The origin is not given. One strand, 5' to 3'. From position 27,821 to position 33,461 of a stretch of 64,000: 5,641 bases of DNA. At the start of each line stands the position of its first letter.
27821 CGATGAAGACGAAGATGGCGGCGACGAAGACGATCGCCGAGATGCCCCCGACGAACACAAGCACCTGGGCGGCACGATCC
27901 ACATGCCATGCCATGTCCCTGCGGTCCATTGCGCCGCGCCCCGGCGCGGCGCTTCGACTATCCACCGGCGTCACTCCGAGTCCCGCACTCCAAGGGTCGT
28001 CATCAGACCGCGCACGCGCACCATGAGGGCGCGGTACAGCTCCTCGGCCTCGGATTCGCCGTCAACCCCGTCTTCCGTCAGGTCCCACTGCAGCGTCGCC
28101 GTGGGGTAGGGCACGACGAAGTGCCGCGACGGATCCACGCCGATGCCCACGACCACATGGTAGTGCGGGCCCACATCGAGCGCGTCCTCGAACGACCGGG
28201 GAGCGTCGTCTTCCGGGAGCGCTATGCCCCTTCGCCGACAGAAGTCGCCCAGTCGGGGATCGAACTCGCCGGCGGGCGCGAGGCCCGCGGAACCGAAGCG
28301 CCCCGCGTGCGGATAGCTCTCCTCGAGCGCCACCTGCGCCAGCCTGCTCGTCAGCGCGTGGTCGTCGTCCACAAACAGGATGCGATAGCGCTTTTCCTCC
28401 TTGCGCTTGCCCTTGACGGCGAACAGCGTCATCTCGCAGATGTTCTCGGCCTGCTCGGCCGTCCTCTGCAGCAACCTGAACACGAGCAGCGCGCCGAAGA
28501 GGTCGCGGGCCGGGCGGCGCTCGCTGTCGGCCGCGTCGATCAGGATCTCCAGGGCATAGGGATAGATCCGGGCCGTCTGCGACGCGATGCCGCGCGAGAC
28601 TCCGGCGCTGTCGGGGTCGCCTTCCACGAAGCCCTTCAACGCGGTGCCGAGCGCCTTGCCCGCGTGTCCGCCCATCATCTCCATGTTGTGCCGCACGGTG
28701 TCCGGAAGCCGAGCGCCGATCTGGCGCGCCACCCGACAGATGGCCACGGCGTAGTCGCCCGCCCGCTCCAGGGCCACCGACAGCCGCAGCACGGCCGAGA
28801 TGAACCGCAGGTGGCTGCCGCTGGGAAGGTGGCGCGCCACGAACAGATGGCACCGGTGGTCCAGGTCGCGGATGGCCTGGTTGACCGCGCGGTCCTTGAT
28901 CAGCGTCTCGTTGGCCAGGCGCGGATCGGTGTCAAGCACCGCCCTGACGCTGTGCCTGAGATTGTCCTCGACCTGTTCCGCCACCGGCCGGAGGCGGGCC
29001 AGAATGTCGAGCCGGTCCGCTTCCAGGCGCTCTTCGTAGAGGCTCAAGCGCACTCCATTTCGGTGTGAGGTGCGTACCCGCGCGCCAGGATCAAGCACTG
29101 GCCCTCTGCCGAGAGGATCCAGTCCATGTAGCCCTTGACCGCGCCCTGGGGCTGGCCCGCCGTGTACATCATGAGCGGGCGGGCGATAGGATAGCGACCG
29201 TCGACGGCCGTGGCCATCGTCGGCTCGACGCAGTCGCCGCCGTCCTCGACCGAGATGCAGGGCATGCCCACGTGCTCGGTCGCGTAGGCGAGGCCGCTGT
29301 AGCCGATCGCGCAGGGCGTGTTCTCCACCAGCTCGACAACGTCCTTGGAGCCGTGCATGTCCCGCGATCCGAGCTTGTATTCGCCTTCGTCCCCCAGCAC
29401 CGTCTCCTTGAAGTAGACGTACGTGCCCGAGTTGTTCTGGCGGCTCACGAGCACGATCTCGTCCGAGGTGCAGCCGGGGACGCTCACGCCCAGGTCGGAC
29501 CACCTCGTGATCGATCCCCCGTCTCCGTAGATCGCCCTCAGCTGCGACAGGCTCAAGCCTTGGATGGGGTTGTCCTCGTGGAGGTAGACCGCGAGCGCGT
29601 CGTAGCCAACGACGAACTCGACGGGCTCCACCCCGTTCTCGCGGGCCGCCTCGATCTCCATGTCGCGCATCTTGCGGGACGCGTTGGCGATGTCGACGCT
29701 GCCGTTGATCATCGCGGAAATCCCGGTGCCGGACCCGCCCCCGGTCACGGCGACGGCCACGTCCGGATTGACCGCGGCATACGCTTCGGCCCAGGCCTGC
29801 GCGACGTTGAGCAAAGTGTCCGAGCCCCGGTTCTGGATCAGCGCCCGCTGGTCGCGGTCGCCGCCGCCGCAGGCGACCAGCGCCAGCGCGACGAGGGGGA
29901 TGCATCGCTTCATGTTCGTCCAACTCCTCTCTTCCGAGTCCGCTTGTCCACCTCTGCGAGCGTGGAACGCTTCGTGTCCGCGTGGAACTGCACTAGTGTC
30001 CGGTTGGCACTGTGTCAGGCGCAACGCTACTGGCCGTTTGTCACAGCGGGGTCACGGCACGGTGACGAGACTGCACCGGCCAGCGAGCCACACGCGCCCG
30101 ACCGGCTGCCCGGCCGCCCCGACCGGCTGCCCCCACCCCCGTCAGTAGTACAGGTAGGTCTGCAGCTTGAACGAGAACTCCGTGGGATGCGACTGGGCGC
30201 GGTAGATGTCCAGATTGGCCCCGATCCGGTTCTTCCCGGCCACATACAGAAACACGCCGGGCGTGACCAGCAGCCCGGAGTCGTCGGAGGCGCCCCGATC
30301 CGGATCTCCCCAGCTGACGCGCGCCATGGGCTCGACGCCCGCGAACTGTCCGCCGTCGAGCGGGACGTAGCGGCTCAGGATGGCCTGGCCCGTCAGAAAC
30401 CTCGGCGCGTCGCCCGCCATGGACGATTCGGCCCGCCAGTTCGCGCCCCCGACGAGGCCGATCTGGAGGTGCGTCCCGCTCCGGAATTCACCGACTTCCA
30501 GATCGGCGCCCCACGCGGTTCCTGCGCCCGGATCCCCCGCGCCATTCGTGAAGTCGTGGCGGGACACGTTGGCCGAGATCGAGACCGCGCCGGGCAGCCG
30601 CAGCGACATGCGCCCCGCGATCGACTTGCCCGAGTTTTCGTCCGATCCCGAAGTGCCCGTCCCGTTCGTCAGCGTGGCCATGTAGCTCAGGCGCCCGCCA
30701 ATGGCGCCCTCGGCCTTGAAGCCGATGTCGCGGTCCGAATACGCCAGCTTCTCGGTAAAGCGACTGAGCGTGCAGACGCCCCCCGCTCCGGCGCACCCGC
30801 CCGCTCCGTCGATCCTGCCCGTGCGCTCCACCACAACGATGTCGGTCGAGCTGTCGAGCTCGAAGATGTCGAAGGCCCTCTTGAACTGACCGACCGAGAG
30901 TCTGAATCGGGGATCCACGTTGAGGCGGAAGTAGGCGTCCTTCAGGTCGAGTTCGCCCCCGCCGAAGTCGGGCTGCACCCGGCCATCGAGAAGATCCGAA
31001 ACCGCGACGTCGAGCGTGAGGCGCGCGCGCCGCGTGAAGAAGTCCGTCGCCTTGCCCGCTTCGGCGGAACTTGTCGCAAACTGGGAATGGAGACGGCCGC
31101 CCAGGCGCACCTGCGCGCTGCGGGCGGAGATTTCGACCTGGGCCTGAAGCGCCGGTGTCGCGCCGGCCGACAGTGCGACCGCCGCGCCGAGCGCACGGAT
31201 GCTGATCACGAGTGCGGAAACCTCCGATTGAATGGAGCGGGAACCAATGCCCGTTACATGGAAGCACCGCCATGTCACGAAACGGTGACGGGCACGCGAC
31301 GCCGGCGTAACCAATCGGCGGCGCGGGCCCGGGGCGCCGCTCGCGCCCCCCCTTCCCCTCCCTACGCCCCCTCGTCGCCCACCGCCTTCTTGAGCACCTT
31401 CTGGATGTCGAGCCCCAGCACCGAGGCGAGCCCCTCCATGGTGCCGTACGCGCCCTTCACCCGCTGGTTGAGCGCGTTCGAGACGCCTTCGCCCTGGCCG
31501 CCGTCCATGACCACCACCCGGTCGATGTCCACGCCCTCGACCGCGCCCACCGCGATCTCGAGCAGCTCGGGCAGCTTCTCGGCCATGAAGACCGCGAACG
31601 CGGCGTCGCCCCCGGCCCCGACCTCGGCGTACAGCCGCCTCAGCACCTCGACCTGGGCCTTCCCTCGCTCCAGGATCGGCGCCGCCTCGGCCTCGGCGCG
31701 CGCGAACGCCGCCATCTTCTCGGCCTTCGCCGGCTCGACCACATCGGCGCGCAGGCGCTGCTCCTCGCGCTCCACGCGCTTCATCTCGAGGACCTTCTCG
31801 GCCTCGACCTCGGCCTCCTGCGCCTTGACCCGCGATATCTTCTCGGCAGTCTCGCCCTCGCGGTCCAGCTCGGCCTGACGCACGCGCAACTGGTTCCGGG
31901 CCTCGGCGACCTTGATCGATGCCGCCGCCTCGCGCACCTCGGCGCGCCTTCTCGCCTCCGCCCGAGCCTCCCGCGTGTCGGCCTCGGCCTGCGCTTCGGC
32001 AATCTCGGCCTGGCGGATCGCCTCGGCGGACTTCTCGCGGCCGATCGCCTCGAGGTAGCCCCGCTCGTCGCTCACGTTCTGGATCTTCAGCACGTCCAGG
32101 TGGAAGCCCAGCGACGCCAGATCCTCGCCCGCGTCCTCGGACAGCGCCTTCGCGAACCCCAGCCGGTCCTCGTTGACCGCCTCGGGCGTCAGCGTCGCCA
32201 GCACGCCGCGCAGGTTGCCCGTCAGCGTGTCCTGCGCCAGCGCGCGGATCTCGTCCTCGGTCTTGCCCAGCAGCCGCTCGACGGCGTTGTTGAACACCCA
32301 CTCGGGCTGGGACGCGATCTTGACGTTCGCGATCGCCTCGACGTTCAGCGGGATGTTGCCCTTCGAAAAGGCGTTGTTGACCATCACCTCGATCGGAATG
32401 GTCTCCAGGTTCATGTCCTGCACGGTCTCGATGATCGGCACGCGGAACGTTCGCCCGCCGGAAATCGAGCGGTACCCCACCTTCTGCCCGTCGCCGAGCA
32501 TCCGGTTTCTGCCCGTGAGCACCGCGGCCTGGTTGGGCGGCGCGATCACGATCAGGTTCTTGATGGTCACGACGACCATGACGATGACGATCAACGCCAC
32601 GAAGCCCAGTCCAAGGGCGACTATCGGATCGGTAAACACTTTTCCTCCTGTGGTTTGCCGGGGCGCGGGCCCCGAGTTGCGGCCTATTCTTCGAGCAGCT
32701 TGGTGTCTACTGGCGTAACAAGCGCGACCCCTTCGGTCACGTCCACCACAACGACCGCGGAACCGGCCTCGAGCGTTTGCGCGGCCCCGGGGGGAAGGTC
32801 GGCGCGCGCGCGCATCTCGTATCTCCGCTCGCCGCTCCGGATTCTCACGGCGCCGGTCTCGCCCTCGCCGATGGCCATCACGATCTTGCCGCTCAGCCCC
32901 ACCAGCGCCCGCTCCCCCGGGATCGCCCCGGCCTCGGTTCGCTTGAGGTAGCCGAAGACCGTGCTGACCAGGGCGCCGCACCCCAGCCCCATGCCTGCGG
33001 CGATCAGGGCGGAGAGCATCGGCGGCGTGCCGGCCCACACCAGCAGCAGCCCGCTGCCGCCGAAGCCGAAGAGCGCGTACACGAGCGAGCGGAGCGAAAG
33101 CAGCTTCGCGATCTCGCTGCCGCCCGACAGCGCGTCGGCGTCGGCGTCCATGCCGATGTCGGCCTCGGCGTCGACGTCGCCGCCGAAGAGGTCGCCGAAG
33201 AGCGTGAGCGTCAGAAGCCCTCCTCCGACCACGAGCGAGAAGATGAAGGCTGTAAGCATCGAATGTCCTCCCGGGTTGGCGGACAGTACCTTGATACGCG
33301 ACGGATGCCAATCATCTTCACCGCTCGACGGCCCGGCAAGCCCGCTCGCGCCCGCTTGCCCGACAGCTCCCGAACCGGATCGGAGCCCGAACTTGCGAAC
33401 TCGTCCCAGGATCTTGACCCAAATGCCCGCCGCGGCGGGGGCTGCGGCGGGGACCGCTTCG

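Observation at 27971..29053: PhoU fused to a catalytically dead LMW-PTP/ArsC-fold domain inside the pst operon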

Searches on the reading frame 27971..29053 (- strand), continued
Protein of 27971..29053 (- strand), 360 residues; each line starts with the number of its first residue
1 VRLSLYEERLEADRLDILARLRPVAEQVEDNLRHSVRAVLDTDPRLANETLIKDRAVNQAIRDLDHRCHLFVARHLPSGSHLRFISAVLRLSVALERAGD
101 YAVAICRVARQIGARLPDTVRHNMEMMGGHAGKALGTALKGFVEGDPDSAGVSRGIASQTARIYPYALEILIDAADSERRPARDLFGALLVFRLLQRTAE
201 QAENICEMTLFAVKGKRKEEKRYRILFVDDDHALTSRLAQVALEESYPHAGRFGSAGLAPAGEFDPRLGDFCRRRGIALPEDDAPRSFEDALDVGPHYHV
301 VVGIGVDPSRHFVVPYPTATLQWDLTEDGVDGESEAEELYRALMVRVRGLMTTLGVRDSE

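Call 34: fold_search(model_id=the predicted structure, library=pdb)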
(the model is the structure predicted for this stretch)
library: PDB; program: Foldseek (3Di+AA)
matches with E <= 10: 640; with E <= 0.001: 26
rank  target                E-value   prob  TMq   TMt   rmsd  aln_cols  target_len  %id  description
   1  4q25_A                1.9e-09  1.00  0.56  0.94   1.5       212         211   27  Crystal structure of PhoU from Pseudomonas aeruginosa (released 2015-02-18)
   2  4q25_B                1.5e-08  1.00  0.55  0.93   1.5       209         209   27  Crystal structure of PhoU from Pseudomonas aeruginosa (released 2015-02-18)
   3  1t8b_A                2.3e-07  1.00  0.55  0.93   1.8       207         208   20  Crystal structure of refolded PHOU-like protein (gi 2983430) from Aquifex aeolicus (released 2004-12-07)
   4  1t72_G                2.5e-07  1.00  0.54  0.88   2.3       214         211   20  Crystal structure of phosphate transport system protein phoU from Aquifex aeolicus (released 2004-12-07)
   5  2i0m                  3.6e-07  1.00  0.53  0.88   2.4       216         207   22  Crystal structure of the phosphate transport system regulatory protein PhoU from Streptococcus pneumoniae (released 2006-09-19)
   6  1t72_B                7.5e-07  1.00  0.54  0.88   2.3       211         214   19  Crystal structure of phosphate transport system protein phoU from Aquifex aeolicus (released 2004-12-07)
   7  1t72_A                1.5e-06  1.00  0.55  0.89   2.4       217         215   19  Crystal structure of phosphate transport system protein phoU from Aquifex aeolicus (released 2004-12-07)
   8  1t72_E                2.0e-06  1.00  0.56  0.92   1.8       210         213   20  Crystal structure of phosphate transport system protein phoU from Aquifex aeolicus (released 2004-12-07)
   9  1xwm                  2.3e-06  1.00  0.53  0.86   2.4       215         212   21  The crystal structure of PhoU (phosphate uptake regulator), Structural genomics (released 2004-12-14)
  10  3t38_A                7.6e-06  1.00  0.29  0.49  12.2       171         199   23  Corynebacterium glutamicum thioredoxin-dependent arsenate reductase Cg_ArsC1' (released 2011-11-23)
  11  1sum                  8.4e-06  1.00  0.51  0.79   2.7       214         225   15  Crystal structure of a hypothetical protein at 2.0 A resolution (released 2004-08-24)
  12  3t38_B                4.1e-05  1.00  0.28  0.50  12.4       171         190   23  Corynebacterium glutamicum thioredoxin-dependent arsenate reductase Cg_ArsC1' (released 2011-11-23)
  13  8p5n_A                4.3e-05  1.00  0.29  0.65   4.8       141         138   20  Arsenate reductase (ArsC2) from Deinococcus indicus, co-crystallized with arsenate (released 2023-08-30)
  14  8p5n_B                7.4e-05  1.00  0.28  0.62   4.9       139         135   20  Arsenate reductase (ArsC2) from Deinococcus indicus, co-crystallized with arsenate (released 2023-08-30)
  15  8p6m_B                8.2e-05  1.00  0.26  0.61   5.1       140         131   18  Arsenate reductase (ArsC2) from Deinococcus indicus (released 2023-08-30)
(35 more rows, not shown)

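Call 39: find_related_loci(query=A1, collection=genome_contigs, flank=7000)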
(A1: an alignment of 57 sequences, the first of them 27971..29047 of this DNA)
Query A1 (358 aa) in genome_contigs; peptide patterns used: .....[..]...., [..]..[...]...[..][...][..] (x = any residue, [..] = any of these).
599 stretches matched a pattern (row limit reached: there are more); 575 encode a relative of the query (tblastn E <= 1e-3); the best 80 are kept; 80 distinct loci.
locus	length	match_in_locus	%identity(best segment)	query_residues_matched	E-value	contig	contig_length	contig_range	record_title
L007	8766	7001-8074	88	1-358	0e+0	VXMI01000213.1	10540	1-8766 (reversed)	MAG: Gemmatimonadetes bacterium isolate SB0661_bin_33 NODE_4067_length_10540_cov_50.755746, whole genome shotgun sequenc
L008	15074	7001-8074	88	1-358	0e+0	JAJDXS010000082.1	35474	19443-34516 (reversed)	MAG: Gemmatimonadetes bacterium isolate jk18x27bins.47 k141_731013, whole genome shotgun sequence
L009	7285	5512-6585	88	1-358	0e+0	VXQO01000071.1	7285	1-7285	MAG: Gemmatimonadetes bacterium isolate SB0664_bin_10 NODE_4120_length_7373_cov_75.798715, whole genome shotgun sequence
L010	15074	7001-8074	84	1-358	0e+0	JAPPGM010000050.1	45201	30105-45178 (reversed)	MAG: Gemmatimonadota bacterium isolate RHO1_bin_56 NODE_1697_length_45201_cov_52.881850, whole genome shotgun sequence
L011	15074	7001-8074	80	1-358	0e+0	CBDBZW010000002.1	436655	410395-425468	MAG: Longimicrobiales bacterium isolate 067ac056-e4e3-461b-9658-b762d142c107 genome assembly, contig: contig_2, whole ge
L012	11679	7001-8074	80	1-358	0e+0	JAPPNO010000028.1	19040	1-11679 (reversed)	MAG: Gemmatimonadota bacterium isolate RHO3_bin_73 NODE_4506_length_19040_cov_28.105241, whole genome shotgun sequence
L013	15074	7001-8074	81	1-358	0e+0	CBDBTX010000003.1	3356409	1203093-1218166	MAG: Longimicrobiales bacterium isolate 3e28c430-6e63-4a8d-95b2-bafbbb36c5d5 genome assembly, contig: contig_3, whole ge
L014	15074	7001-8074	79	1-358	0e+0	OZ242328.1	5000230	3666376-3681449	MAG: Longimicrobiales bacterium isolate 0ef71ae0-4384-4122-aa05-a38a78c2d7b0 genome assembly, chromosome: 1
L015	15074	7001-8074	79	1-358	0e+0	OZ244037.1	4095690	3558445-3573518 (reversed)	MAG: Longimicrobiales bacterium isolate f1d7cd51-80ea-44bf-852b-8dd3c8245deb genome assembly, chromosome: 1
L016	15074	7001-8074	78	1-358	0e+0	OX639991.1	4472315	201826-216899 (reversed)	MAG: Longimicrobiales bacterium isolate affa3490-31b4-448a-b7fc-cc7950b7f85b genome assembly, chromosome: 1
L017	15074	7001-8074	76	1-358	0e+0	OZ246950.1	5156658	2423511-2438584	MAG: Longimicrobiales bacterium isolate 3aa531a3-4ffc-4887-82fc-46ee838b716f genome assembly, chromosome: 1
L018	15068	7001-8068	78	1-356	0e+0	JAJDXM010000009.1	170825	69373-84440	MAG: Gemmatimonadetes bacterium isolate jk18x27bins.35 k141_139817, whole genome shotgun sequence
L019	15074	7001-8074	80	1-358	0e+0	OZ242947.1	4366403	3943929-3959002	MAG: Longimicrobiales bacterium isolate 6a20f8b5-db70-4629-8ce6-c1477a6cfa53 genome assembly, chromosome: 1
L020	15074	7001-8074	76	1-358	0e+0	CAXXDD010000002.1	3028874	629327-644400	MAG: Longimicrobiales bacterium isolate b3959559-3b23-4102-94a7-0dacaa5f4209 genome assembly, contig: contig_2, whole ge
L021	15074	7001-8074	78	1-358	0e+0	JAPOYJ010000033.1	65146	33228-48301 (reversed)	MAG: Gemmatimonadetes bacterium isolate COS4_bin_2 NODE_446_length_65146_cov_51.4239, whole genome shotgun sequence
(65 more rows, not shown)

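Call 61: list_cluster_members(proteins=[P0001, P0090, P0103, P0116, P0120, P0095, P0107])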
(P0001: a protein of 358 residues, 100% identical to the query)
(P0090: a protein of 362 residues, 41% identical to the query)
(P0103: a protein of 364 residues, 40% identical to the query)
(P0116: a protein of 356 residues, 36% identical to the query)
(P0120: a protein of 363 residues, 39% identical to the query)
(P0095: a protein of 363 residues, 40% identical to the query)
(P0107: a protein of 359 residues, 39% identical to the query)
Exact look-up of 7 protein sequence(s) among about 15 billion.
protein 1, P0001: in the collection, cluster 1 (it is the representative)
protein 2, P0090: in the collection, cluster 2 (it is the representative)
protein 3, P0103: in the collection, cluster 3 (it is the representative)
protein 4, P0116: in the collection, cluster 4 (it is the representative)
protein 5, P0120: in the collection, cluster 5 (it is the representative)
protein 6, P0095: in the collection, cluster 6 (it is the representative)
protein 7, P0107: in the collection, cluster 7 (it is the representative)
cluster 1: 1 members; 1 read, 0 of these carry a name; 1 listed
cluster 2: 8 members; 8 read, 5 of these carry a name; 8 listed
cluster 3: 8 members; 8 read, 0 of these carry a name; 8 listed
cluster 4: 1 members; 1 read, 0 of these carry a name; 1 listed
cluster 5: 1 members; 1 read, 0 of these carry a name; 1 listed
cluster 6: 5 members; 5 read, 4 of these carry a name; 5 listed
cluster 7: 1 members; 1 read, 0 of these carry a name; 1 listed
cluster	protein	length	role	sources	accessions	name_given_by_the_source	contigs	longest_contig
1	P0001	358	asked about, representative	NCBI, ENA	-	-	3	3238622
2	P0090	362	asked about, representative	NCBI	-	-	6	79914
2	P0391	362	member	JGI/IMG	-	phosphate transport system protein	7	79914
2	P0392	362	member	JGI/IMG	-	phosphate transport system protein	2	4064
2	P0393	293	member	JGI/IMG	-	protein-tyrosine-phosphatase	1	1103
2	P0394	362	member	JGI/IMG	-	phosphate transport system protein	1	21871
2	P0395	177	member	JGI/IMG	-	protein-tyrosine-phosphatase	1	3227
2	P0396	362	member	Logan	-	-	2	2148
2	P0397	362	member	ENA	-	-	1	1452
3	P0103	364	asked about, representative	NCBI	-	-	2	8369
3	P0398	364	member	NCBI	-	-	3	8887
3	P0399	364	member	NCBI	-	-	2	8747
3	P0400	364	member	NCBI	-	-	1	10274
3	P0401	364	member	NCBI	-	-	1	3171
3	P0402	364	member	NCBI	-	-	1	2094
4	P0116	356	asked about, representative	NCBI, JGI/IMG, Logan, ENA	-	-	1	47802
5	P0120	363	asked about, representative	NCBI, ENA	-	-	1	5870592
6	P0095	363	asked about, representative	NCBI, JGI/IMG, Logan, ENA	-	phosphate transport system protein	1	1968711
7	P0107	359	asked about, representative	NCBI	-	-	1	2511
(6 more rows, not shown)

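Call 63: search_dna_similar(query=window:27971-29047:-, collection=plasmids, mode=protein, max_evalue=0.00001, max_rows=15)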
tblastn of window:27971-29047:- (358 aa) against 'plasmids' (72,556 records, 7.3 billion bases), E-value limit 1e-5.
Records with a match: 28; places in all: 28; records where one place covers at least 80% of the query: 0.
Best place of each record, by identity: <60% 28.
By first word of the organism name: Acinetobacter 6; Escherichia 5; Proteus 2; Klebsiella 2; Listeria 2; Pseudomonas 1; Halorubrum 1; Monoglobus 1; Candidatus 1; Latilactobacillus 1; and 6 more.
By predicted mobility (MOB-suite, as given by PLSDB): non-mobilizable 21; mobilizable 6; conjugative 1.
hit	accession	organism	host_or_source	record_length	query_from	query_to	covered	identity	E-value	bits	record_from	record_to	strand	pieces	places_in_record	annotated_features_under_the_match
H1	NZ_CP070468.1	Pseudomonas aeruginosa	Homo sapiens,blood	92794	6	258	71%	27.1%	4e-12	75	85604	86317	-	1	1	phoU: phosphate signaling complex protein PhoU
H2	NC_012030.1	Halorubrum lacusprofundi ATCC 49239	-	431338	4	216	59%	29.7%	2e-8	64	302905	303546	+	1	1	phoU: phosphate signaling complex protein PhoU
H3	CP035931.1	Acinetobacter baumannii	Homo sapiens,blood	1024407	7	213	58%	29.0%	6e-13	77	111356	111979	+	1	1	phoU: phosphate signaling complex protein PhoU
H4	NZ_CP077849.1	Acinetobacter baumannii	Homo sapiens,Rectal swab_P28_BU14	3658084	7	213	58%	29.0%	6e-13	77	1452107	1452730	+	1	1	none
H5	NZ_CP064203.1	Acinetobacter baumannii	Homo sapiens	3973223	7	213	58%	29.0%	6e-13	77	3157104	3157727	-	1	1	none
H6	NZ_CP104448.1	Acinetobacter baumannii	Homo sapiens,sputum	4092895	7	213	58%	29.0%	6e-13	77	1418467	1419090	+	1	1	none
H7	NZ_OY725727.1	Monoglobus pectinilyticus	-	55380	12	262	70%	23.4%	3e-6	57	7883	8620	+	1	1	phoU: phosphate signaling complex protein PhoU | response regulator transcription factor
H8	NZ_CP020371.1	Candidatus Thiodictyon syntrophicum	meromictic lake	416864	19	214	55%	29.0%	5e-9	66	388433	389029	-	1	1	phoU: phosphate signaling complex protein PhoU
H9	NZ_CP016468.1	Latilactobacillus curvatus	cell culture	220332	3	214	59%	26.3%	3e-13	79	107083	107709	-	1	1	phoU: phosphate signaling complex protein PhoU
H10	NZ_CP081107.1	Ruegeria sp. B32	-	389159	4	223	61%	25.1%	1e-6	58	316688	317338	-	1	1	phoU: phosphate signaling complex protein PhoU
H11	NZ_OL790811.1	Proteus mirabilis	-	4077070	26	213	53%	29.3%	2e-13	79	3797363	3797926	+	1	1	none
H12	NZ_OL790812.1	Proteus mirabilis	-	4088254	26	213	53%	29.3%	2e-13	79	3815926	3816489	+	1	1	none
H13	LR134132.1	Klebsiella aerogenes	not available: to be reported later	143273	26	214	53%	27.4%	2e-12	76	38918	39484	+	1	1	phoU: phosphate transport system protein phoU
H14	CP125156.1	Klebsiella pneumoniae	-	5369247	26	214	53%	27.4%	3e-12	76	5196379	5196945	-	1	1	phoU: phosphate signaling complex protein PhoU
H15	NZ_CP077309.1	Enterobacter hormaechei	-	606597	26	214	53%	27.4%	4e-12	75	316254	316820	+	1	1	phoU: phosphate signaling complex protein PhoU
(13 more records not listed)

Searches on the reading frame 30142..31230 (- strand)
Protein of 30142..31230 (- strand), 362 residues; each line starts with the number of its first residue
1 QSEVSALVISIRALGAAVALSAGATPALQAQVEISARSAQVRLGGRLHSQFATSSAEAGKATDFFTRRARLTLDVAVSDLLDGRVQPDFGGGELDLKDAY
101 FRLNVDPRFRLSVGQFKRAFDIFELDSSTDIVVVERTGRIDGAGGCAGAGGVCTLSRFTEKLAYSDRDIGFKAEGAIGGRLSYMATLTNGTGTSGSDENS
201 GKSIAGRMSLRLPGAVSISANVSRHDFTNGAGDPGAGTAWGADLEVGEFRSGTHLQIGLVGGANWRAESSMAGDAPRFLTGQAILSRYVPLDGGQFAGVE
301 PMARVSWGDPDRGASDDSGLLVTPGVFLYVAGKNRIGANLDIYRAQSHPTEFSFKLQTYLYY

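Call 60: search_protein_families(library=pfam, proteins=[window:30142-31230:-], max_evalue=0.00001)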
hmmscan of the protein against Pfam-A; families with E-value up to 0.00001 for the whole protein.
window:30142-31230:- (362 aa): 1 family
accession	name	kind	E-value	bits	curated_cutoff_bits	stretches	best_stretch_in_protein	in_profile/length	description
PF07396.17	Porin_O_P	-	1e-07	32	20.9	1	41-207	1-160/370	Phosphate-selective porin O and P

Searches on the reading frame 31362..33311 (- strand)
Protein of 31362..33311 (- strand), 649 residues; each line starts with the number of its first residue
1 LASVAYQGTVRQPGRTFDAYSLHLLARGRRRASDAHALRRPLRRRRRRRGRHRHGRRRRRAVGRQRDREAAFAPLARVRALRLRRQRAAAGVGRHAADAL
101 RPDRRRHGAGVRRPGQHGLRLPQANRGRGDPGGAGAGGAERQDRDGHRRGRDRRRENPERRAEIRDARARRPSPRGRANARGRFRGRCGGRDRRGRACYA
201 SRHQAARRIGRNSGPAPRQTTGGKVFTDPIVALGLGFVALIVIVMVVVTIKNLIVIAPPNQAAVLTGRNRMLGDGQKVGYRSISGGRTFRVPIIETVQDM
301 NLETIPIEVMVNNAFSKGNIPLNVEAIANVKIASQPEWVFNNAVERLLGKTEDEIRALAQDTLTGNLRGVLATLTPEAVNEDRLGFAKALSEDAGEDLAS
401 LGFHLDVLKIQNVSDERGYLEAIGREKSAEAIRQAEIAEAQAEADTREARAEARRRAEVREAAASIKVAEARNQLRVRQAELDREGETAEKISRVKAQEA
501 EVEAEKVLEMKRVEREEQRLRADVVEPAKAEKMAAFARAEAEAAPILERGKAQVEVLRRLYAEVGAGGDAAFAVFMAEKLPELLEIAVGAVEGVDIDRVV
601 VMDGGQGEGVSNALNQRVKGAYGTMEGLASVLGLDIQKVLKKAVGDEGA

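Call 60: search_protein_families(library=pfam, proteins=[window:31362-33311:-], max_evalue=0.00001)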
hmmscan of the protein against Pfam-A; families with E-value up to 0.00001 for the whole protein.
window:31362-33311:- (649 aa): 1 family
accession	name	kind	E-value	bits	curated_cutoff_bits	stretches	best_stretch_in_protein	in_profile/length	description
PF01145.31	Band_7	-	2.9e-23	83.3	23.6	1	256-444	2-176/176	SPFH domain / Band 7 family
